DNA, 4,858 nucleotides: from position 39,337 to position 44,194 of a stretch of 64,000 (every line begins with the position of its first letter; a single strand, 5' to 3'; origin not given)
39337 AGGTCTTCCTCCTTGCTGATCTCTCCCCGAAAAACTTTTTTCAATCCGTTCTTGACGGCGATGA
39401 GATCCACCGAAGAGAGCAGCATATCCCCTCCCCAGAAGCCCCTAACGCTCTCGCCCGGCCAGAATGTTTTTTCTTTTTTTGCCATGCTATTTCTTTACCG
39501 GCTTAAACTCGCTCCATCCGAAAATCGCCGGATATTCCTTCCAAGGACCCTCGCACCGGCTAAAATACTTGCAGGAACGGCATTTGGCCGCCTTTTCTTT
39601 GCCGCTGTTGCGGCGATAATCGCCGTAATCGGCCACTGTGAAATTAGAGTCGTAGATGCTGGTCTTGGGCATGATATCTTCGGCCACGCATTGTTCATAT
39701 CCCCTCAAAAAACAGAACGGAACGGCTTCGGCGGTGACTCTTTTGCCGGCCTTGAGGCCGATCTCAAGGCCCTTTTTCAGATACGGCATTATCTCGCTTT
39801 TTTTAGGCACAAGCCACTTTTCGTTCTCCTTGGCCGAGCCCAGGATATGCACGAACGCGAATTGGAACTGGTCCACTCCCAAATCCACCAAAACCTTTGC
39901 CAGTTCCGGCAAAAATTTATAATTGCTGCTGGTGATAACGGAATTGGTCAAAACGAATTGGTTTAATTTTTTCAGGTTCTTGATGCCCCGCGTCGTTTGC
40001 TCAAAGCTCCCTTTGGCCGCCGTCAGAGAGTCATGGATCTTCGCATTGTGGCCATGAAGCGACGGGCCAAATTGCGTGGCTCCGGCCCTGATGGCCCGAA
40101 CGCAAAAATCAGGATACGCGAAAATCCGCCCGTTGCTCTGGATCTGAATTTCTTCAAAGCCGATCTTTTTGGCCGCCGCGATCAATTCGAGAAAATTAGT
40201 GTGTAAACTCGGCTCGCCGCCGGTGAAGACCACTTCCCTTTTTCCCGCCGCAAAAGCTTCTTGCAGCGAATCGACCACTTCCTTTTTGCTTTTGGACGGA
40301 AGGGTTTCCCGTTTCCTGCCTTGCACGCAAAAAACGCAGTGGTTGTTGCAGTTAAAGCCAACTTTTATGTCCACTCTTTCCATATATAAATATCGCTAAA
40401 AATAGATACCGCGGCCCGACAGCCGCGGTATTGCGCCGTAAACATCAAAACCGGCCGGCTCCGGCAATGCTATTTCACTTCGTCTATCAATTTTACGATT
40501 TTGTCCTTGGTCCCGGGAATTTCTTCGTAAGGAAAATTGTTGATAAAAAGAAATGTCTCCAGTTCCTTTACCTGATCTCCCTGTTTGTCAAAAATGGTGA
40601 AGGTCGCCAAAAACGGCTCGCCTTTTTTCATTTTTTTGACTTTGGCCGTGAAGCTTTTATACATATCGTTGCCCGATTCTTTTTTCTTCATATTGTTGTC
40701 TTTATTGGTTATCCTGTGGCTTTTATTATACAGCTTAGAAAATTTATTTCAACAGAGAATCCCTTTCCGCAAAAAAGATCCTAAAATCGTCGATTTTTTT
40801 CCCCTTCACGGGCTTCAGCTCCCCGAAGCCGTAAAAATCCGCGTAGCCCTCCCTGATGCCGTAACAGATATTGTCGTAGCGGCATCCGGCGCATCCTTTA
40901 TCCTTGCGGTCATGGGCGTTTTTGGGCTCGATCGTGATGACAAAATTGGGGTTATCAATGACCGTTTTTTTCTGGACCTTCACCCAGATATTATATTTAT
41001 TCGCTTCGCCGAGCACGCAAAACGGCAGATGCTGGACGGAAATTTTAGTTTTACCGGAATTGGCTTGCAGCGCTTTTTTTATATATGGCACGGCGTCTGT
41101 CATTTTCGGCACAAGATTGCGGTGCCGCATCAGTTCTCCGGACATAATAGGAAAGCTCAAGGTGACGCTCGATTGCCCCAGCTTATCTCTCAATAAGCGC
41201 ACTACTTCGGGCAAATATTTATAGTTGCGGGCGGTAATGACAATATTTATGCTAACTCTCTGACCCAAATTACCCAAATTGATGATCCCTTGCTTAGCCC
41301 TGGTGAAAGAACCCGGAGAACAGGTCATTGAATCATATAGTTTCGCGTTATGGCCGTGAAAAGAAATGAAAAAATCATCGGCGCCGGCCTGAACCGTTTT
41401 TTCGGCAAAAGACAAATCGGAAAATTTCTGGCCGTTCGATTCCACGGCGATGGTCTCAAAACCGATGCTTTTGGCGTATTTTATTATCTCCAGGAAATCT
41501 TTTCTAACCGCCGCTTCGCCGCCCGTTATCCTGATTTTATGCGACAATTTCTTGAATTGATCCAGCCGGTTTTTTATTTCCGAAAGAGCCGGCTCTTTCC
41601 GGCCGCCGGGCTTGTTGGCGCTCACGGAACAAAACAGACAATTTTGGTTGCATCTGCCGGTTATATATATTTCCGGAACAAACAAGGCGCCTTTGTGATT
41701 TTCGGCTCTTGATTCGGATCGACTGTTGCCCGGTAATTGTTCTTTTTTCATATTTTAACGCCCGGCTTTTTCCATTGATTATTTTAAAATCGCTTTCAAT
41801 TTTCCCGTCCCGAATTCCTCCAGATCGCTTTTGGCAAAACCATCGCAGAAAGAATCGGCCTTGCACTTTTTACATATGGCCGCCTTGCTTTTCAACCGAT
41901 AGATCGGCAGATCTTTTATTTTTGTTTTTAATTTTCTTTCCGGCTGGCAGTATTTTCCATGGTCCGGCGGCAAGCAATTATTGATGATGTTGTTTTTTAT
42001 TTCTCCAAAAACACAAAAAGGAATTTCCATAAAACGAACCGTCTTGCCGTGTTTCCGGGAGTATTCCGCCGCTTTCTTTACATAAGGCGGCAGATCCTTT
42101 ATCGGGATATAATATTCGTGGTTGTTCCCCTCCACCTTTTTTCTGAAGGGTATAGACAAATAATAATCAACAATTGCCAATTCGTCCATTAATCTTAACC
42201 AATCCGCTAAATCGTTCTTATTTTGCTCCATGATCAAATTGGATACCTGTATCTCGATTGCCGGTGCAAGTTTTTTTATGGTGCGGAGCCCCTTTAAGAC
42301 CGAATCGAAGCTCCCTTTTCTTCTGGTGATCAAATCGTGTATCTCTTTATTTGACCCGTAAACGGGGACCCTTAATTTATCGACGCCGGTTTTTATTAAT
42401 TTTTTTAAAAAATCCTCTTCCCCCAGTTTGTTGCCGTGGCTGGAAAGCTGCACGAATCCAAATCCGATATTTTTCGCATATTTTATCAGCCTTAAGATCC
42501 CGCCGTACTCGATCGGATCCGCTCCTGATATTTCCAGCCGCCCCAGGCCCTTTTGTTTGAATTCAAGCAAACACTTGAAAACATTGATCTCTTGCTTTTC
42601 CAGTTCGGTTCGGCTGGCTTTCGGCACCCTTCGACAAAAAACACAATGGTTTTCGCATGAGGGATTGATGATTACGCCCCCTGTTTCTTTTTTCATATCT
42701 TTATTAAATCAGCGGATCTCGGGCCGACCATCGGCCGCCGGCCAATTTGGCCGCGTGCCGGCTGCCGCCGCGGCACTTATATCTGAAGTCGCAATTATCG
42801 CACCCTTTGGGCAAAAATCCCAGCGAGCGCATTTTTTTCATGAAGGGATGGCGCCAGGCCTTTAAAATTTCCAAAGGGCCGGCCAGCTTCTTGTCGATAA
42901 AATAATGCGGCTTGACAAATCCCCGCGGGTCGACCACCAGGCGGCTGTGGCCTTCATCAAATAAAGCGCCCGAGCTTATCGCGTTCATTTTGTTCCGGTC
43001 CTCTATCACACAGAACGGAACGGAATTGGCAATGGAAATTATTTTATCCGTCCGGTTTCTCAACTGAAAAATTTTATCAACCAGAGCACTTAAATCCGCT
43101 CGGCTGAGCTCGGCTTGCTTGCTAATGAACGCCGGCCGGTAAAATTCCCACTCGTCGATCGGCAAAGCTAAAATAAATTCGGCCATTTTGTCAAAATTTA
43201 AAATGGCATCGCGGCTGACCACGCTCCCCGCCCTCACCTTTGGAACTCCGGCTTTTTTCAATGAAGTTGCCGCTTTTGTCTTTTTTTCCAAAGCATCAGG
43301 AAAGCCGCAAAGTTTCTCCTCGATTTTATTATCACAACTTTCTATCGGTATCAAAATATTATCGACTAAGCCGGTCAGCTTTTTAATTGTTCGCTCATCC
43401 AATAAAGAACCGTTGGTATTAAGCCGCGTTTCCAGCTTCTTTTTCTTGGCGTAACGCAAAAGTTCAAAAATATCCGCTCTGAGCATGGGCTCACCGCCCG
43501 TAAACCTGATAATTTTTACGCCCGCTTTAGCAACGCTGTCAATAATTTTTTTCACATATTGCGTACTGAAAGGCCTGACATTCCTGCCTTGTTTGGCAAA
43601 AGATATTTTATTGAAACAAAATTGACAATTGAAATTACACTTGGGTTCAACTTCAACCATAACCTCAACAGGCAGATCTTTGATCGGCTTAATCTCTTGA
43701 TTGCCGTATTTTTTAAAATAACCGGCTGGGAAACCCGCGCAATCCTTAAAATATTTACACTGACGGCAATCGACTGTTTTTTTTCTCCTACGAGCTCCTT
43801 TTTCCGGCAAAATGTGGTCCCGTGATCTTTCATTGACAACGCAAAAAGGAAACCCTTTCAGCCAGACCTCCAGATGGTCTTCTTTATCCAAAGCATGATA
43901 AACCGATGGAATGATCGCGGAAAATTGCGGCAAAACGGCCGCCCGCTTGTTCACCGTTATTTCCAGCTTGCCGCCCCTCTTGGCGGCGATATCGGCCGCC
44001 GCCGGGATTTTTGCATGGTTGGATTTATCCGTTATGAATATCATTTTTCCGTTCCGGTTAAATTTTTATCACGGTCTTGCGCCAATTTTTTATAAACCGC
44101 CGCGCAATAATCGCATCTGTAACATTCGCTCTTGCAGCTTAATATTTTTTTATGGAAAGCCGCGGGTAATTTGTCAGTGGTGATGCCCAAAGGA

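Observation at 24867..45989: Tandem array of eleven paralogous twitch/SPASM-like radical SAM genes in about 21 kb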

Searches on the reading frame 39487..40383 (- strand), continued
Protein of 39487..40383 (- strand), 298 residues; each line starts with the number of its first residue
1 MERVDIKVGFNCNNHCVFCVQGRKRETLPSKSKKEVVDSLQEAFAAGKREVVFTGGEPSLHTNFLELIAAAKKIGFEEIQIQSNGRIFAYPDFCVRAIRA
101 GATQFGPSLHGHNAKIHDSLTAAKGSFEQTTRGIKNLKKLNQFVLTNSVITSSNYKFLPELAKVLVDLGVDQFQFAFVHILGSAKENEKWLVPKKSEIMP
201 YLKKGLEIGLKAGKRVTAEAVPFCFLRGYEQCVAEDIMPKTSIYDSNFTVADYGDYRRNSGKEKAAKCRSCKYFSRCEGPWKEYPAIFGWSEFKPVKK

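Call 51: search_solved_structures(query=A2, max_evalue=0.001, show_alignments=2)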
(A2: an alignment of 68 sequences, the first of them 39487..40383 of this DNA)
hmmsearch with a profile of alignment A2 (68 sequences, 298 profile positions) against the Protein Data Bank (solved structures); distinct sequences matched with E-value up to 0.001: 31.
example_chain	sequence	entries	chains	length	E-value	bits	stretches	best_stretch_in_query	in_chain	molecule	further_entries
7vob_C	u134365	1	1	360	1.4e-25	93.7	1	6-181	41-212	Cytosylglucuronate decarboxylase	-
7voc_C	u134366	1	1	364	1.4e-25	93.6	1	6-181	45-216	Cytosylglucuronate decarboxylase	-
7tol_A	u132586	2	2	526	2.8e-20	76.2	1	5-184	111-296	glycerol dibiphytanyl glycerol tetraether - macrocyclic archaeol synthase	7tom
6efn_A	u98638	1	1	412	5.7e-16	62.1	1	7-164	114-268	Sporulation killing factor maturation protein SkfB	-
6c8v_A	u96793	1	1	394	3.3e-15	59.6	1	9-203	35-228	Coenzyme PQQ synthesis protein E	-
1tv7_A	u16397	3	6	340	1.5e-12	50.9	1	5-207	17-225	Molybdenum cofactor biosynthesis protein A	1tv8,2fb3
2fb2_A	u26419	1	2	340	1.6e-12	50.8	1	6-207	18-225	Molybdenum cofactor biosynthesis protein A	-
9dfu_A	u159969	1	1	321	3.4e-12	49.7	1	9-184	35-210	Radical SAM core domain-containing protein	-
9dfn_A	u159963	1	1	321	3.6e-12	49.6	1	9-184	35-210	Radical SAM core domain-containing protein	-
5v1q_A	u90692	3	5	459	3.5e-11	46.4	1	9-206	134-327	Radical SAM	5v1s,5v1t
9dfw_A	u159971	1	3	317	4.4e-11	46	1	9-182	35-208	Radical SAM core domain-containing protein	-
6b4c_A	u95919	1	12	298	4.9e-11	45.9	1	9-182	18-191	Viperin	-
9dgw_A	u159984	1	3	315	5.7e-11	45.7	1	9-182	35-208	Radical SAM core domain-containing protein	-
7n7i_A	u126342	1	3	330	6.1e-11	45.6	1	9-182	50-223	Viperin-like enzyme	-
8wm2_A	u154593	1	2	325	1.9e-10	43.9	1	6-110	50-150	Fe-S radical SAM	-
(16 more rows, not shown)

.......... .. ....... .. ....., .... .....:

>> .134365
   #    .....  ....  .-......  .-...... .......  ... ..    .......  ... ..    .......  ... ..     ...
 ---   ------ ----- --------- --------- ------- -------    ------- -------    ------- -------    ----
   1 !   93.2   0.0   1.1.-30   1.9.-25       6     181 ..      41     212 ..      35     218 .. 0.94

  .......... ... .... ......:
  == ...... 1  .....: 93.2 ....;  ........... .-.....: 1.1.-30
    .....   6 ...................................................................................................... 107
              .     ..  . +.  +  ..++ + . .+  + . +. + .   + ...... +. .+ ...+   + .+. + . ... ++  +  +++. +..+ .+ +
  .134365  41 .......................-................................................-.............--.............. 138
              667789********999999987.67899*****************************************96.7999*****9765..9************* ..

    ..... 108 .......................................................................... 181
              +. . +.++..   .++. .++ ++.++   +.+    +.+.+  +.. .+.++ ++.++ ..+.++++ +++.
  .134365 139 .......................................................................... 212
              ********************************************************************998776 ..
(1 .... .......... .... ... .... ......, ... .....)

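Call 60: search_protein_families(library=padloc, proteins=[window:39487-40383:-], max_evalue=0.001)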
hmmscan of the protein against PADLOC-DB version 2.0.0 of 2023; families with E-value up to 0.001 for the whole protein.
window:39487-40383:- (298 aa): 3 families
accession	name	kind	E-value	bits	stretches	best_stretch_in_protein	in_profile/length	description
PDLC02904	pVip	-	4.7e-13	47.2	1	11-167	12-164/262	Viperins associated with kinases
PDLC02903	pVip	-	8.7e-11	39.8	1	11-156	9-151/257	Viperins not associated with kinases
PDLC02905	pVip-kinase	-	2.7e-05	21.6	1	10-85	190-269/474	Viperin-kinase fusion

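Call 63: search_protein_families(library=pfam, proteins=[L050:4828-6432:-, L050:6429-7127:-, L050:7105-8400:-, L050:13596-14063:+, L050:14060-15259:+, L039:7530-8948:+, L039:8972-9946:+, L039:10859-12592:-, L039:6870-7505:+, L039:14258-15694:+], max_evalue=0.001)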
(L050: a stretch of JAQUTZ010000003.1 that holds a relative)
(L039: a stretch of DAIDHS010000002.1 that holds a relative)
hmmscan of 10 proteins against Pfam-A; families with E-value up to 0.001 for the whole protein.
L050:4828-6432:- (534 aa): 1 family
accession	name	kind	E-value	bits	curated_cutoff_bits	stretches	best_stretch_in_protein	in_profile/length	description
PF02624.21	YcaO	-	6.4e-42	144.5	25.7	1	66-410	1-323/325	YcaO cyclodehydratase, ATP-ad Mg2+-binding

L050:6429-7127:- (232 aa): 2 families
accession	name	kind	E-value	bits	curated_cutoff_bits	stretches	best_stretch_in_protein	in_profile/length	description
PF00881.29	Nitroreductase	-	2.9e-24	86.6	23.5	1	29-204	1-167/167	Nitroreductase family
PF14512.11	TM1586_NiRdase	-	2.5e-09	37.5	27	1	144-221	74-149/215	Putative TM nitroreductase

L050:7105-8400:- (431 aa): 23 families
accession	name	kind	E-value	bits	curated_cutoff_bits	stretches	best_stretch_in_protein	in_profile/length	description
PF00515.34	TPR_1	-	1.9e-38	129.2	27.8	2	72-101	4-33/34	Tetratricopeptide repeat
PF07719.23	TPR_2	-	1.9e-35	118.4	27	2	71-101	3-33/34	Tetratricopeptide repeat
PF13181.12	TPR_8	-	1.2e-32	109.7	25.7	0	71-100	3-32/34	Tetratricopeptide repeat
PF13424.12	TPR_12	-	1.4e-31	108.9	30.1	5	45-97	13-73/77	Tetratricopeptide repeat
PF13432.12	TPR_16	-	3.7e-23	82.1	32.7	1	41-101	3-63/65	Tetratricopeptide repeat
PF13428.12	TPR_14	-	1.7e-18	65.7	23.5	1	72-102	4-34/44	Tetratricopeptide repeat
PF14559.12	TPR_19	-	2.3e-16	60.3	25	1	47-101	3-57/68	Tetratricopeptide repeat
PF13176.12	TPR_7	-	3.9e-12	45.7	27.9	0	73-102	3-34/36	Tetratricopeptide repeat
PF13414.12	TPR_11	-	8.2e-12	45.1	26.8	1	42-81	1-40/42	TPR repeat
PF13374.12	TPR_10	-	3.6e-09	36.8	27.5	0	149-178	2-31/42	Tetratricopeptide repeat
PF13174.12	TPR_6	-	2.1e-08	34.7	26.3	0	71-102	2-33/33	Tetratricopeptide repeat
PF25068.1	ARM_TT21_4th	-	3.6e-08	34.3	30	0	209-336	17-144/153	Tetratricopeptide repeat protein 21 forth ARM domain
PF22871.2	AimR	-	8.6e-07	28.8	26.7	0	152-259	92-198/309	AimR transcriptional regulator-like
PF13431.12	TPR_17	-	1e-06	29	24.4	0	58-90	2-34/34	Tetratricopeptide repeat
PF24885.1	TPR_NPHP3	-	2.3e-06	27.6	100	0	268-348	95-171/239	Nephrocystin-3 TPR domain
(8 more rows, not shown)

L050:13596-14063:+ (155 aa): 0 families

L050:14060-15259:+ (399 aa): 1 family
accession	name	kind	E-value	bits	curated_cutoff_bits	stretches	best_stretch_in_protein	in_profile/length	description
PF25788.1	Ig_Rha78A_N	-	9.1e-10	39.2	27.4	1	151-250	12-101/105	Rha78A-like, N-terminal immunoglobulin domain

L039:7530-8948:+ (472 aa): 0 families

L039:8972-9946:+ (324 aa): 2 families
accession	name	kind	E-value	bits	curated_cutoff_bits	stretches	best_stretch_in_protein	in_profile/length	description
PF04055.27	Radical_SAM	-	4.8e-12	46.8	29.5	1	82-188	3-109/166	Radical SAM superfamily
PF13353.11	Fer4_12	-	6.5e-06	26.9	22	1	83-155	12-83/137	4Fe-4S single cluster domain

L039:10859-12592:- (577 aa): 1 family
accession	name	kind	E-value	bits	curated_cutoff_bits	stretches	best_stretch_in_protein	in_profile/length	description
PF01578.25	Cytochrom_C_asm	-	2.7e-20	73.3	29.9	1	328-531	2-212/212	Cytochrome C assembly protein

L039:6870-7505:+ (211 aa): 0 families

L039:14258-15694:+ (478 aa): 0 families

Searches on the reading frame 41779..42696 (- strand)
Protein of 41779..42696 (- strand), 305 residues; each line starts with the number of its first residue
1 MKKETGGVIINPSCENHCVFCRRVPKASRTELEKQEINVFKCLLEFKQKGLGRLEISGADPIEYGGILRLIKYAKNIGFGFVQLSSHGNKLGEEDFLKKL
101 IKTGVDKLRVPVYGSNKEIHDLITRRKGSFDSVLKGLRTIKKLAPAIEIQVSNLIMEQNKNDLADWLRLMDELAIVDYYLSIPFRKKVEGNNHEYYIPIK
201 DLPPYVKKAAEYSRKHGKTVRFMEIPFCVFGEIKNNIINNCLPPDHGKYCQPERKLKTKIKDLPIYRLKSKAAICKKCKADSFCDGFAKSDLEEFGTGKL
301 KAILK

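Call 5: search_protein_families(library=pfam, proteins=[window:41779-42696:-], max_evalue=0.01)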
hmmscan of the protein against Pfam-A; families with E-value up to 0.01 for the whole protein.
window:41779-42696:- (305 aa): 1 family
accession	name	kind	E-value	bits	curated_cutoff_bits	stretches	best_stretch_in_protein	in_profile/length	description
PF04055.27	Radical_SAM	-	1.9e-12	48.1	29.5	1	9-166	2-162/166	Radical SAM superfamily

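Call 7: search_protein_families(library=ncbifam, proteins=[window:41779-42696:-], max_evalue=0.001)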
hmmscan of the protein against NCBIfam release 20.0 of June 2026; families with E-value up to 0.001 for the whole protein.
window:41779-42696:- (305 aa): 24 families
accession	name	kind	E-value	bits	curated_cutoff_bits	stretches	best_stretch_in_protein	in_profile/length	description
NF038332.1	rSAM_rare_HxsC4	exception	8.7e-21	74.4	500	1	8-175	18-186/335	radical SAM protein HxsC4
TIGR03977.1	rSAM_pair_HxsC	equivalog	1.7e-19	69.8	267.9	1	9-239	30-262/292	His-Xaa-Ser system radical SAM maturase HxsC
TIGR04051.1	rSAM_NirJ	equivalog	4e-16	58.9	515.45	1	14-181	12-174/354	heme d1 biosynthesis radical SAM protein NirJ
TIGR04545.1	rSAM_ahbD_hemeb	equivalog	2e-15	57.1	500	1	12-180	8-172/339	heme b synthase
TIGR04053.2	TIGR04053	equivalog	2.3e-15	56.7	395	1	13-178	17-181/366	TIGR04053 family radical SAM/SPASM domain-containing protein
TIGR02668.1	moaA_archaeal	equivalog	7.1e-13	48.2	325.25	1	9-215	15-219/303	GTP 3',8-cyclase MoaA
NF001199.0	PRK00164.2-1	equivalog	1.7e-12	47.1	231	1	9-213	17-220/308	GTP 3',8-cyclase MoaA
NF050035.1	rSAM_WgK_link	exception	2e-12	46.8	650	1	9-176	14-177/367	radical SAM/SPASM peptide maturase WgkB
NF045646.2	rSAM_Se_TrsS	equivalog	5.3e-10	38.4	490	1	11-169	93-250/441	radical SAM (seleno)protein TrsS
TIGR04055.1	rSAM_NirJ2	equivalog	1.3e-09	38.1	500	1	13-168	9-159/326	putative heme d1 biosynthesis radical SAM protein NirJ2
TIGR04466.1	rSAM_BlsE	equivalog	4.9e-09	36.1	400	1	13-181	12-173/327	cytosylglucuronate decarboxylase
TIGR02666.1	moaA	equivalog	2.7e-08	33.2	284.05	1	12-172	18-182/336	GTP 3',8-cyclase MoaA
TIGR04054.1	rSAM_NirJ1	equivalog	2.9e-08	32.7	650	1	12-175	44-202/387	putative heme d1 biosynthesis radical SAM protein NirJ1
TIGR02495.1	NrdG2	equivalog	9.9e-08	31.5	131.15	1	11-167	23-180/193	anaerobic ribonucleoside-triphosphate reductase activating protein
NF045702.1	rSAM_GDGT_ether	equivalog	1e-07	30.9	450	1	10-169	92-252/486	tetraether lipid synthase Tes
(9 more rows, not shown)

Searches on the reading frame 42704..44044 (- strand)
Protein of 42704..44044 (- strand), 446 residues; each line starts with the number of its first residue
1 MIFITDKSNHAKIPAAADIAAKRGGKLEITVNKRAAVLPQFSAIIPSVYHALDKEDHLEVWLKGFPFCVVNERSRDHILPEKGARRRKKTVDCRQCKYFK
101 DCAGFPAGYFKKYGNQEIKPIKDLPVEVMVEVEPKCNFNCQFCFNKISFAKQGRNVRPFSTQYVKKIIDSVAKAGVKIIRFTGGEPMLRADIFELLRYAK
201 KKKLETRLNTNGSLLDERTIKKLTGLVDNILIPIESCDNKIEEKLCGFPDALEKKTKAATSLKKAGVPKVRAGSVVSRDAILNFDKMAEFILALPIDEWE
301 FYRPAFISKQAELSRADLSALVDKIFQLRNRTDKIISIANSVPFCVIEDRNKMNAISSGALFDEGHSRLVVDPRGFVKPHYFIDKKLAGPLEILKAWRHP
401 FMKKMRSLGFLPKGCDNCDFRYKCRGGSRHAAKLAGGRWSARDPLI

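Call 5: search_protein_families(library=pfam, proteins=[window:42704-44044:-], max_evalue=0.01)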
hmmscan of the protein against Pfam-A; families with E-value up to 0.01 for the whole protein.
window:42704-44044:- (446 aa): 2 families
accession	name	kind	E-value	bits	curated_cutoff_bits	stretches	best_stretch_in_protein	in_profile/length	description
PF04055.27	Radical_SAM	-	1.9e-24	87.1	29.5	1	134-272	5-146/166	Radical SAM superfamily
PF13353.11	Fer4_12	-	1.1e-10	42.4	22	1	135-232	14-111/137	4Fe-4S single cluster domain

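Call 7: search_protein_families(library=ncbifam, proteins=[window:42704-44044:-], max_evalue=0.001)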
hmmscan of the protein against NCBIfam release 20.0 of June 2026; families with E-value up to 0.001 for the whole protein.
window:42704-44044:- (446 aa): 78 families (the best 25 are shown)
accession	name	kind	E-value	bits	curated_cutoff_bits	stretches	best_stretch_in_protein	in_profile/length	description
TIGR04055.1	rSAM_NirJ2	equivalog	2e-28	99.9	500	1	134-444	8-320/326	putative heme d1 biosynthesis radical SAM protein NirJ2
TIGR02109.1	PQQ_syn_pqqE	equivalog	3.3e-27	95.4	381.35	1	123-445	4-329/358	pyrroloquinoline quinone biosynthesis protein PqqE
TIGR04545.1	rSAM_ahbD_hemeb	equivalog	8.2e-26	91.2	500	1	130-320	4-196/339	heme b synthase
TIGR04347.1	pseudo_SAM_Halo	equivalog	1.4e-25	90.4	525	1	122-320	35-228/390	TIGR04347 family pseudo-SAM/SPASM protein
TIGR04317.1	W_rSAM_matur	equivalog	1.9e-21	76.6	380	1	127-297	5-177/349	tungsten cofactor oxidoreductase radical SAM maturase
NF038283.1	viperin_w_prok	equivalog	2.6e-21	76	180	1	134-312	10-196/281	viperin family antiviral radical SAM protein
TIGR02666.1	moaA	equivalog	3.1e-20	72.4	284.05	1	130-280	14-168/336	GTP 3',8-cyclase MoaA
TIGR02668.1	moaA_archaeal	equivalog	3.4e-20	72.2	325.25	1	128-292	12-174/303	GTP 3',8-cyclase MoaA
TIGR04054.1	rSAM_NirJ1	equivalog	3.4e-20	72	650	1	128-327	38-242/387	putative heme d1 biosynthesis radical SAM protein NirJ1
TIGR04053.2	TIGR04053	equivalog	1e-19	71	395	1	122-302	4-184/366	TIGR04053 family radical SAM/SPASM domain-containing protein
NF045574.1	sacti_mat_StsB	exception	1.4e-19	70.3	625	1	133-297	103-262/466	StsB family radical SAM/SPASM domain sactipeptide maturase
TIGR03962.1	mycofact_rSAM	equivalog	2e-19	69.9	265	1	123-288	9-170/339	mycofactocin radical SAM maturase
NF001199.0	PRK00164.2-1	equivalog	3.3e-19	69.2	231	1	129-290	15-174/308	GTP 3',8-cyclase MoaA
TIGR04546.1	rSAM_ahbC_deAc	equivalog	3.3e-19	68.9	650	1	128-320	41-229/390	12,18-didecarboxysiroheme deacetylase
TIGR04051.1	rSAM_NirJ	equivalog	7e-18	64.7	515.45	1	132-270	8-142/354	heme d1 biosynthesis radical SAM protein NirJ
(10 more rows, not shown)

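Call 60: search_protein_families(library=padloc, proteins=[window:42704-44044:-], max_evalue=0.001)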
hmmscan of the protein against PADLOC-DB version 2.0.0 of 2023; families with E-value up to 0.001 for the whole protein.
window:42704-44044:- (446 aa): 3 families
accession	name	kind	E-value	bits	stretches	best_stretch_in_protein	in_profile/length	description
PDLC02903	pVip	-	6.8e-25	86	1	131-331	5-194/257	Viperins not associated with kinases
PDLC02904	pVip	-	7.3e-25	86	1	134-324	11-196/262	Viperins associated with kinases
PDLC02905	pVip-kinase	-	7.1e-14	49.9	1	116-242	173-299/474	Viperin-kinase fusion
